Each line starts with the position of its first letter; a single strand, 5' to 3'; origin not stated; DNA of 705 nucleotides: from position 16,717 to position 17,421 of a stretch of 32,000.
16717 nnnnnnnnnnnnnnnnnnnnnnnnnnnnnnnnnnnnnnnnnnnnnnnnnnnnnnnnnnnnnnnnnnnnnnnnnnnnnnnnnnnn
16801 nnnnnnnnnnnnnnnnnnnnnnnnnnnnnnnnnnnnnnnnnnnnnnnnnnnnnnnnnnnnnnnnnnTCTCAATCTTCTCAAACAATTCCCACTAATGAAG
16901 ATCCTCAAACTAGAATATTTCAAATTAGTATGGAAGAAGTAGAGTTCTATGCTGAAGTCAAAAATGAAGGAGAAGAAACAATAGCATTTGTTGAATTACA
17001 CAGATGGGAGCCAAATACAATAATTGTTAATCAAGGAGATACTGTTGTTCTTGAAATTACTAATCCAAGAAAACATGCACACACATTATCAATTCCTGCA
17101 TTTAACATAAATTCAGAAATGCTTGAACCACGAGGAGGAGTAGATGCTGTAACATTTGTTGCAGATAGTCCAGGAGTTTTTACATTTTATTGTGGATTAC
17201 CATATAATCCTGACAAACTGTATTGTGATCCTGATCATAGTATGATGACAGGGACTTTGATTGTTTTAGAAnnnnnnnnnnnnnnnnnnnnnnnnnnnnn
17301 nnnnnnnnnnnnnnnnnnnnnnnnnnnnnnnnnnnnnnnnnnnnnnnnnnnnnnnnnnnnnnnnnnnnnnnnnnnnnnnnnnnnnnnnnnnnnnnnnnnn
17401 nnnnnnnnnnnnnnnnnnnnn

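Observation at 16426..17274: Membrane-anchored protein with ~38% Met over ~113 residues fused to a cupredoxin-like domain with a C..C-x3-H-x2-M site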

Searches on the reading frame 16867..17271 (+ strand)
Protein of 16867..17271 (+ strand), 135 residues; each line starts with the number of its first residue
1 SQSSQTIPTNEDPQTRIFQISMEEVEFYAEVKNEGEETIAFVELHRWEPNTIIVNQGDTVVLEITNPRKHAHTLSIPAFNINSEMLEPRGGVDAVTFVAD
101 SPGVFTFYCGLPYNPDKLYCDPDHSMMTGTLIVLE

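Call 7: find_homologous_proteins(query=window:16867-17271:+, max_evalue=0.001)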
Query seq(135 aa) (135 aa): 36 proteins with E <= 0.001 among 40 candidates.
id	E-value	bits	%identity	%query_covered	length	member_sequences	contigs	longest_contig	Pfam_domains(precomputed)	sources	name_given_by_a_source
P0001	3.4e-78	278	92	100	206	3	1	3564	PF13473.13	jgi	jgi:plastocyanin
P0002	1.0e-77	276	91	100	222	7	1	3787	PF13473.13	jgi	jgi:hypothetical protein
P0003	1.8e-76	272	88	100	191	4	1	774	PF13473.13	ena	-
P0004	1.2e-73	263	87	100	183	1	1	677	PF13473.13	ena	-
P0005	1.6e-73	263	87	100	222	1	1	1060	PF13473.13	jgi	-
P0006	3.1e-73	262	84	99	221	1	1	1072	PF13473.13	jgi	-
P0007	9.6e-73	260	86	100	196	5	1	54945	PF13473.13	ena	-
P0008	1.5e-72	260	85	100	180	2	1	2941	PF13473.13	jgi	jgi:plastocyanin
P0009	2.3e-71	256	83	100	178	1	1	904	PF13473.13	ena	-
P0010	1.1e-69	251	81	100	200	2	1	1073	PF13473.13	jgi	jgi:heme/copper-type cytochrome/quinol oxidase subunit 2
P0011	9.1e-69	248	83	100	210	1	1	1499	PF13473.13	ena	-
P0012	2.2e-68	246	84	99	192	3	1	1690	PF13473.13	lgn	-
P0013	4.0e-67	242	81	99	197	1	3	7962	PF13473.13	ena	-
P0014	7.3e-67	241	80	100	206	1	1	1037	PF13473.13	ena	-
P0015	1.1e-66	241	81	100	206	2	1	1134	PF13473.13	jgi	jgi:plastocyanin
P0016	1.3e-66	241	80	100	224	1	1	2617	PF13473.13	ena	-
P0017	2.2e-66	240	81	100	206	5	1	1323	PF13473.13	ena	-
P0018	3.1e-58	213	82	72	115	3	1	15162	PF13473.13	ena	-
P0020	4.0e-49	184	60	99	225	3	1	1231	PF13473.13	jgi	jgi:nitrous oxide reductase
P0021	4.7e-49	184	61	98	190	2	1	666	PF13473.13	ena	-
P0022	1.8e-47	179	63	91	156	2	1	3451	PF13473.13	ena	-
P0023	2.3e-47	178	62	99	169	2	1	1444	PF13473.13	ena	-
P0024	2.5e-45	172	54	100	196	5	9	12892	PF13473.13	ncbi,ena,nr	ncbi:MAG: cupredoxin domain-containing protein [Thaumarchaeota archaeon]|nr:cupredoxin domain-contai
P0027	1.3e-24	105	41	95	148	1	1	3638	PF13473.13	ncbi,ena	-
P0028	4.8e-23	100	46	83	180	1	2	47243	PF13473.13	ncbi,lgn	ncbi:MAG: cupredoxin domain-containing protein [Nitrososphaerales archaeon]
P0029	9.9e-23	99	43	93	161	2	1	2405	PF13473.13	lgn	-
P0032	9.3e-10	57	47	50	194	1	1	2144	PF13473.13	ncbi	ncbi:MAG: cupredoxin domain-containing protein [Dehalococcoidia bacterium]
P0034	1.8e-7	49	46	50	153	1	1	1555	PF13473.13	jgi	jgi:plastocyanin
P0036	8.1e-4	37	35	84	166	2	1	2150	PF07731.21,PF00127.27,PF13473.13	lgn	-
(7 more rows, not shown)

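Call 8: search_solved_structures(query=window:16867-17271:+, max_evalue=1, show_alignments=4)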
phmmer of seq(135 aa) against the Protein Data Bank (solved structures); distinct sequences matched with E-value up to 1: 77 (the best 60 are shown).
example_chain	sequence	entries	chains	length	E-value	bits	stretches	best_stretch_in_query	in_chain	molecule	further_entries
6tfd_A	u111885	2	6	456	8.1e-08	35.7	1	51-113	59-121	Copper-containing nitrite reductase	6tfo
2dv6_A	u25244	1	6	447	1.5e-06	31.6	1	47-111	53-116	Nitrite reductase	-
1iby_A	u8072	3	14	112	2.4e-06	30.9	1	48-111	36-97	NITROSOCYANIN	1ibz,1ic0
6pty_A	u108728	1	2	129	1.8e-05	28.1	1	36-135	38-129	Cytochrome c oxidase subunit 2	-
6ptt_A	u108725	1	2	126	3.1e-05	27.3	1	37-134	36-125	Cytochrome c oxidase subunit 2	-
2lln_A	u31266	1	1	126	3.5e-05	27.1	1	45-134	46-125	Cytochrome c oxidase subunit 2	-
2cua_A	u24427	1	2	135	4.2e-05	26.9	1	45-134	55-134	PROTEIN (CUA)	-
2fwl_B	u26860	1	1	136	4.3e-05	26.8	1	45-134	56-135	Cytochrome c oxidase subunit II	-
3s33_B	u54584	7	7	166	7.4e-05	26.1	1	45-134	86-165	Cytochrome c oxidase subunit 2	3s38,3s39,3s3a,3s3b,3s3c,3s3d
3eh3_B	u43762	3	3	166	7.4e-05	26.1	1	45-134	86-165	Cytochrome c oxidase subunit 2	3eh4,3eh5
1ehk_B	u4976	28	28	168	7.7e-05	26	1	45-134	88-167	BA3-TYPE CYTOCHROME-C OXIDASE | Cytochrome c oxidase polypeptide II | Cytochrome c oxidase subunit 2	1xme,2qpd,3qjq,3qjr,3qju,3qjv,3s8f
2qpe_B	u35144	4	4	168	7.7e-05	26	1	45-134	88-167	Cytochrome c oxidase subunit 2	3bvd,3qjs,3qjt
4kns_A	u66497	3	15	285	0.00019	24.7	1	19-111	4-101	Multicopper oxidase type 1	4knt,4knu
1aoz_A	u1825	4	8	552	0.0002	24.7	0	82-111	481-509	ASCORBATE OXIDASE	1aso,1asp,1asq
5u7n_A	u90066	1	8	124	0.0014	21.9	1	45-110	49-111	Cytochrome c oxidase subunit 2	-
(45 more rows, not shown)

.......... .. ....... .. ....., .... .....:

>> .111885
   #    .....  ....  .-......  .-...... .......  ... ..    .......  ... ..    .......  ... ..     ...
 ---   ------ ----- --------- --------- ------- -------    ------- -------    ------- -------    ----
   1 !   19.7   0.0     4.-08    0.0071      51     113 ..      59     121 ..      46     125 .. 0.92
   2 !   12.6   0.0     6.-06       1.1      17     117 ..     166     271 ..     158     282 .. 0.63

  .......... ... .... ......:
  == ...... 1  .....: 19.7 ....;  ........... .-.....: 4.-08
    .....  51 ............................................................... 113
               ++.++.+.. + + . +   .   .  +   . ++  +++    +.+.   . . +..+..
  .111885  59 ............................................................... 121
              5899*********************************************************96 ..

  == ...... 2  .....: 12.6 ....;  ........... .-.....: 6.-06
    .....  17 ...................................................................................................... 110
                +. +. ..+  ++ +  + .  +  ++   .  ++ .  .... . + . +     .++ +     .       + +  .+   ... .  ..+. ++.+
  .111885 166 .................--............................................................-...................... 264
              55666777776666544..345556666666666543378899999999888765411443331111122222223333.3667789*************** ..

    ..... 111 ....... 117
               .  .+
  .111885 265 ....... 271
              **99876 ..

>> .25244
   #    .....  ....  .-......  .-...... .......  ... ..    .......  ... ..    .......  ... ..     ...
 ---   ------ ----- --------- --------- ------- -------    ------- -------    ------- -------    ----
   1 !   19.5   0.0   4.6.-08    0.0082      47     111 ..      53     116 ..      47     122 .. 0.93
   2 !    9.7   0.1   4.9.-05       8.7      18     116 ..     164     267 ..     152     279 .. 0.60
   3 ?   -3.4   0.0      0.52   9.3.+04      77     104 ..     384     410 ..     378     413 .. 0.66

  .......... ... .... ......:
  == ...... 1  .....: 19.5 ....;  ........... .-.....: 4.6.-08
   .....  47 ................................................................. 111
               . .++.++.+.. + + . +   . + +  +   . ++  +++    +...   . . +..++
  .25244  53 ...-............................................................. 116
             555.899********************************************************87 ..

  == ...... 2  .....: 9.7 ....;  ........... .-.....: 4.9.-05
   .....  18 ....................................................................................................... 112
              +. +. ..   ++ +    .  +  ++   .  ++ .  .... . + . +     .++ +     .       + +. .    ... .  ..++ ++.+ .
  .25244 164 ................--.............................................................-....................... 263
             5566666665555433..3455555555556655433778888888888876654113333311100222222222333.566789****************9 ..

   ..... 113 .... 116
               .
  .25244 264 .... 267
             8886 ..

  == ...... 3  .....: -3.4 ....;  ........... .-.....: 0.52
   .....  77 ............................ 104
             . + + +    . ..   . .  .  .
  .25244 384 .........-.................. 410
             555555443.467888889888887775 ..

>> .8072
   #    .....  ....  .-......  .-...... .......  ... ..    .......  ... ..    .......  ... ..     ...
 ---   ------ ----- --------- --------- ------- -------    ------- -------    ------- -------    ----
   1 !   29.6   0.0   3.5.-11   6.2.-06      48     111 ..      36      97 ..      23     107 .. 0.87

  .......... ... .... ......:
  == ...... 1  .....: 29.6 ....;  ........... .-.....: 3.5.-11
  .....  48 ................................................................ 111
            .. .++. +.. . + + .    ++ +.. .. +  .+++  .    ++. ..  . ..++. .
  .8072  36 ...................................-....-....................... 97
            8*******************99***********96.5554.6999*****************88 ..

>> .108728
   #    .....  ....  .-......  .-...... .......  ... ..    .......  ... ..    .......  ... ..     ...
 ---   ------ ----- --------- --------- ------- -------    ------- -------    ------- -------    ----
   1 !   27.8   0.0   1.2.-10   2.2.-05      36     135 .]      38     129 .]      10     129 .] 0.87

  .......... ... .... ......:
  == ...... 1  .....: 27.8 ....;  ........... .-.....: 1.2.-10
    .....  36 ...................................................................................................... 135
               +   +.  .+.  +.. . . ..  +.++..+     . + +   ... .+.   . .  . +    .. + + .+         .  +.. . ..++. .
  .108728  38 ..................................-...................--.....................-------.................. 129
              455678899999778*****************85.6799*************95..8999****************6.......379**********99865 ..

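Call 13: find_encoding_contigs(protein=P0007, flank=8000, max_places=3)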
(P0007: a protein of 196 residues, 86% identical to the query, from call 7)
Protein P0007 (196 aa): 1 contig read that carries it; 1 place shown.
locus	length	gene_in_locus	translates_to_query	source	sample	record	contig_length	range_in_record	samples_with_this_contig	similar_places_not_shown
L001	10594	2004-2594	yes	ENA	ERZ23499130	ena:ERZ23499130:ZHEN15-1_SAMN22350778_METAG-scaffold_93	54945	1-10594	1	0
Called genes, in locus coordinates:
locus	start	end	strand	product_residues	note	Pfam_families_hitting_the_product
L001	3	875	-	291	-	?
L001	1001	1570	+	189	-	-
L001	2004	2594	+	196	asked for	PF13473:Cupredoxin_1 (weak)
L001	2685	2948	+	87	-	-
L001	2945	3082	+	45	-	-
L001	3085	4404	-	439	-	-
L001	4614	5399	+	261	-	PF03447:NAD_binding_3, PF01958:Asp_DH_C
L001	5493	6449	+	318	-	PF02445:NadA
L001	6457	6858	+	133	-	PF13181:TPR_8 (faint), PF00515:TPR_1 (faint), PF07719:TPR_2 (faint), PF13174:TPR_6 (faint), PF12895:ANAPC3 (weak), PF14559:TPR_19 (weak)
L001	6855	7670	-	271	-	PF02749:QRPTase_N, PF01729:QRPTase_C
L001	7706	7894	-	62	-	PF06093:Spt4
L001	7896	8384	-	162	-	PF00575:S1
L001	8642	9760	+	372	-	PF01883:FeS_assembly_P, PF00142:Fer4_NifH (faint), PF01656:CbiA, PF09140:MipZ, PF10609:ParA, PF13614:AAA_31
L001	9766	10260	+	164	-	PF04019:DUF359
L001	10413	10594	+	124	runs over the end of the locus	-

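Call 15: find_encoding_contigs(protein=P0028, flank=8000, max_places=3)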
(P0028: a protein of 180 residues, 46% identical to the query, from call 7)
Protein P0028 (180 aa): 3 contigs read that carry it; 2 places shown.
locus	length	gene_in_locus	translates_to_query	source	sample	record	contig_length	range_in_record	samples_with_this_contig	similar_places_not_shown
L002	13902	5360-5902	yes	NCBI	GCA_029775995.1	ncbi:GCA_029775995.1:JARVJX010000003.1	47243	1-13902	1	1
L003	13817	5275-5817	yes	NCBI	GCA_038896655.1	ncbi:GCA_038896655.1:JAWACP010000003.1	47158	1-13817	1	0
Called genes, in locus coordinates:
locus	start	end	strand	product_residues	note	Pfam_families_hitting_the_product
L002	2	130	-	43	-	?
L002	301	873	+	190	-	PF00156:Pribosyltran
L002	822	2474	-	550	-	PF04055:Radical_SAM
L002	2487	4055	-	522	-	PF04055:Radical_SAM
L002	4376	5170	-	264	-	PF24038:DUF7347 (faint), PF06271:RDD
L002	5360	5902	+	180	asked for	PF13473:Cupredoxin_1 (weak)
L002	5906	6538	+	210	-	PF13473:Cupredoxin_1 (faint), PF00127:Copper-bind (weak)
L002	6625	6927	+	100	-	-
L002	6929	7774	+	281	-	PF24038:DUF7347 (faint), PF06271:RDD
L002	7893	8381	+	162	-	PF02830:V4R (weak)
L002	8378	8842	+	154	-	PF13473:Cupredoxin_1, PF00116:COX2 (weak)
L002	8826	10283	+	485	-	PF12801:Fer4_5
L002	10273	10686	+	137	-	PF13473:Cupredoxin_1, PF00116:COX2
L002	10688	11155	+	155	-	-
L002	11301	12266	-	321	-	PF00586:AIRS, PF02769:AIRS_C (weak)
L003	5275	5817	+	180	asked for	PF13473:Cupredoxin_1 (weak)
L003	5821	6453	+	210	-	PF13473:Cupredoxin_1 (faint), PF00127:Copper-bind (weak)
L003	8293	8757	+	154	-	PF13473:Cupredoxin_1, PF00116:COX2 (weak)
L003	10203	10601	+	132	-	PF13473:Cupredoxin_1, PF00116:COX2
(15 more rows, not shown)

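Call 27: predict_structure(alignment_id=A1)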
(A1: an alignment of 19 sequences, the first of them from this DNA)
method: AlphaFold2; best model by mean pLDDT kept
length: 131 residues; sequences in the alignment: 19
mean_pLDDT: 89.4   pTM: 0.78
mean pLDDT of the five models: 89.4, 88.4, 87.7, 87.4, 86.4
residues with pLDDT >= 90: 80; 70-90: 42; 50-70: 7; < 50: 2
segments of 3 or more residues with pLDDT < 50: none
pLDDT, mean of each block of 10 residues (from residue 1): 67 94 85 86 93 97 93 96 95 97 91 79 89 91
secondary structure, 60 per line:
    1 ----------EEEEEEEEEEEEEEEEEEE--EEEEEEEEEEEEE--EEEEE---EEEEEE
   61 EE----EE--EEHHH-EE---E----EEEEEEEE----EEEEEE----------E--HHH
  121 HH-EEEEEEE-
elements in order: E11-29 E32-44 E47-51 E55-62 E87-94 E99-104 H118-122 E124-130

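Call 30: fold_search(model_id=the predicted structure, library=pdb)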
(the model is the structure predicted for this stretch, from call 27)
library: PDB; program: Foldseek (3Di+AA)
matches with E <= 10: 838; with E <= 0.001: 520
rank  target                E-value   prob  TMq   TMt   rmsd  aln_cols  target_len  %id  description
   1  1ibz_A                1.8e-09  1.00  0.65  0.76   5.7       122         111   26  RED COPPER PROTEIN NITROSOCYANIN FROM NITROSOMONAS EUROPAEA (released 2001-06-06)
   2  1iby_A                3.2e-09  1.00  0.65  0.75   5.7       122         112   26  RED COPPER PROTEIN NITROSOCYANIN FROM NITROSOMONAS EUROPAEA (released 2001-06-06)
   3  1ibz_C                4.8e-09  1.00  0.63  0.74   5.8       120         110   26  RED COPPER PROTEIN NITROSOCYANIN FROM NITROSOMONAS EUROPAEA (released 2001-06-06)
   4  1ic0_A                6.8e-09  1.00  0.63  0.74   5.5       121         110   26  RED COPPER PROTEIN NITROSOCYANIN FROM NITROSOMONAS EUROPAEA (released 2001-06-06)
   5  6tfo_B                8.2e-08  1.00  0.61  0.20   7.6       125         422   21  Crystal structure of as isolated three-domain copper-containing nitrite reductase from Hyphomicrobium denitrificans st (released 2020-06-10)
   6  6tfd_A                1.4e-07  1.00  0.58  0.19   7.3       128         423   20  Crystal structure of nitrite and NO bound three-domain copper-containing nitrite reductase from Hyphomicrobium denitri (released 2020-06-10)
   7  6tfo_C                2.4e-07  1.00  0.59  0.19   7.6       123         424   21  Crystal structure of as isolated three-domain copper-containing nitrite reductase from Hyphomicrobium denitrificans st (released 2020-06-10)
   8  2dv6_A                3.6e-07  1.00  0.61  0.20   7.8       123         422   20  Crystal structure of nitrite reductase from Hyphomicrobium denitrificans (released 2007-02-20)
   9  6y77_B                5.9e-07  1.00  0.54  0.13   1.3        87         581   28  Pseudomonas stutzeri nitrous oxide reductase mutant, H326A (released 2021-01-27)
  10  1fwx_D                7.4e-07  1.00  0.63  0.15   5.4       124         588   19  CRYSTAL STRUCTURE OF NITROUS OXIDE REDUCTASE FROM P. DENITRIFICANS (released 2001-09-25)
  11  1fwx_B                9.3e-07  1.00  0.63  0.15   5.4       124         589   19  CRYSTAL STRUCTURE OF NITROUS OXIDE REDUCTASE FROM P. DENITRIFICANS (released 2001-09-25)
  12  1fwx_A                1.1e-06  1.00  0.63  0.14   5.4       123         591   20  CRYSTAL STRUCTURE OF NITROUS OXIDE REDUCTASE FROM P. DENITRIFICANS (released 2001-09-25)
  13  6y72_B                1.2e-06  1.00  0.54  0.13   1.3        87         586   28  Pseudomonas stutzeri nitrous oxide reductase mutant, H178A (released 2021-01-27)
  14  7aq0_A                1.2e-06  1.00  0.54  0.13   1.3        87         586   28  Pseudomonas stutzeri nitrous oxide reductase mutant, D576A/S550A (released 2021-01-13)
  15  6rkz_B                1.2e-06  1.00  0.54  0.12   1.6        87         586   28  Recombinant Pseudomonas stutzeri nitrous oxide reductase, form II (released 2019-06-26)
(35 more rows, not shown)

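Call 31: find_related_loci(query=A1, collection=genome_contigs, flank=4000)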
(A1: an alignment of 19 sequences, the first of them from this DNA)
Query A1 (131 aa) in genome_contigs; peptide patterns used: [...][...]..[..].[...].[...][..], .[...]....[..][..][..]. (x = any residue, [..] = any of these).
106 stretches matched a pattern; 30 encode a relative of the query (tblastn E <= 1e-3); 30 distinct loci.
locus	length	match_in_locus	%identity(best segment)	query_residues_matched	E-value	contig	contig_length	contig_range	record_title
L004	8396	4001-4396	91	1-131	5e-81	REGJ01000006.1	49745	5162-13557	MAG: Nitrosopumilus sp. isolate GoM_MAG5 NODE_146_length_49745_cov_19.822705, whole genome shotgun sequence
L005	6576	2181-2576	86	1-131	1e-77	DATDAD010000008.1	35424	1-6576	MAG TPA_asm: Nitrosopumilus sp. isolate SMAG_U87 k141_378816, whole genome shotgun sequence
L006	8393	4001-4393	89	2-131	3e-73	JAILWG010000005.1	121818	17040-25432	MAG: Nitrosopumilus sp. isolate ECS24A2 ECS24A2_5, whole genome shotgun sequence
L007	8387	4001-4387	90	3-130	1e-71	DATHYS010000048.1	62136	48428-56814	MAG TPA_asm: Nitrosopumilus sp. isolate SMAG_U16217 k141_141269, whole genome shotgun sequence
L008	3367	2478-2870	83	1-130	6e-69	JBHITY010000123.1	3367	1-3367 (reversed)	MAG: Nitrosopumilus sp. isolate TC2-3L-PW_bin.34 TC2-3L-PW_bin.34_contig0123, whole genome shotgun sequence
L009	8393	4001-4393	83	1-130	1e-68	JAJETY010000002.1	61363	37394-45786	MAG: Nitrosopumilus sp. isolate SFB3 b18_orig_k141_873297_length_61363_cov_18.1821, whole genome shotgun sequence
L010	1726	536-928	68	1-131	2e-65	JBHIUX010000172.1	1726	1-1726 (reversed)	MAG: Nitrosopumilaceae archaeon isolate TC1-3-PW_bin.18 TC1-3-PW_bin.18_contig0172, whole genome shotgun sequence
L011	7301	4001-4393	61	2-131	2e-56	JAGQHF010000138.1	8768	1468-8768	MAG: Nitrosarchaeum sp. isolate HKST03 k127_1153142, whole genome shotgun sequence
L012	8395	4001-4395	90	1-131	2e-61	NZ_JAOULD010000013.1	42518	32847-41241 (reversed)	MAG: Nitrosopumilus sp. isolate 8_1_Jan_SF_Bin66 8_1_Jan_SF_Bin66_scaffold_159_c1, whole genome shotgun sequence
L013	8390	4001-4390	60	3-131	4e-54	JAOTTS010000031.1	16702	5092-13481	MAG: Nitrosopumilus sp. isolate 13_July_SF_Bin28 13_July_SF_Bin28_scaffold_1217_c1, whole genome shotgun sequence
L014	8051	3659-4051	60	3-131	1e-52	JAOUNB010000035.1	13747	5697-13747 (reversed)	MAG: Nitrosopumilus sp. isolate 8_1_July_SF_Bin59 8_1_July_SF_Bin59_scaffold_1640_c1, whole genome shotgun sequence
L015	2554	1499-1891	54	1-131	4e-52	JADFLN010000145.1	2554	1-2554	MAG: Thaumarchaeota archaeon isolate B52T3L11 B52T3L11_NODE32585, whole genome shotgun sequence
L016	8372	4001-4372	60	8-131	8e-50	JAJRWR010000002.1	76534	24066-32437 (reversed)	MAG: archaeon isolate Dive96_bin2.279 k141_258110, whole genome shotgun sequence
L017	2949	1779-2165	62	3-130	1e-49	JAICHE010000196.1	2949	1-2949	MAG: Nitrososphaeraceae archaeon isolate F1_bin.41 k141_1091037_length_2949_cov_8.0000, whole genome shotgun sequence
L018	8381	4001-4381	45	9-131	2e-30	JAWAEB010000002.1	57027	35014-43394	MAG: Nitrososphaerota archaeon isolate QQ_201901_bins_112 QQ_201901_bins_112_scaffold_2, whole genome shotgun sequence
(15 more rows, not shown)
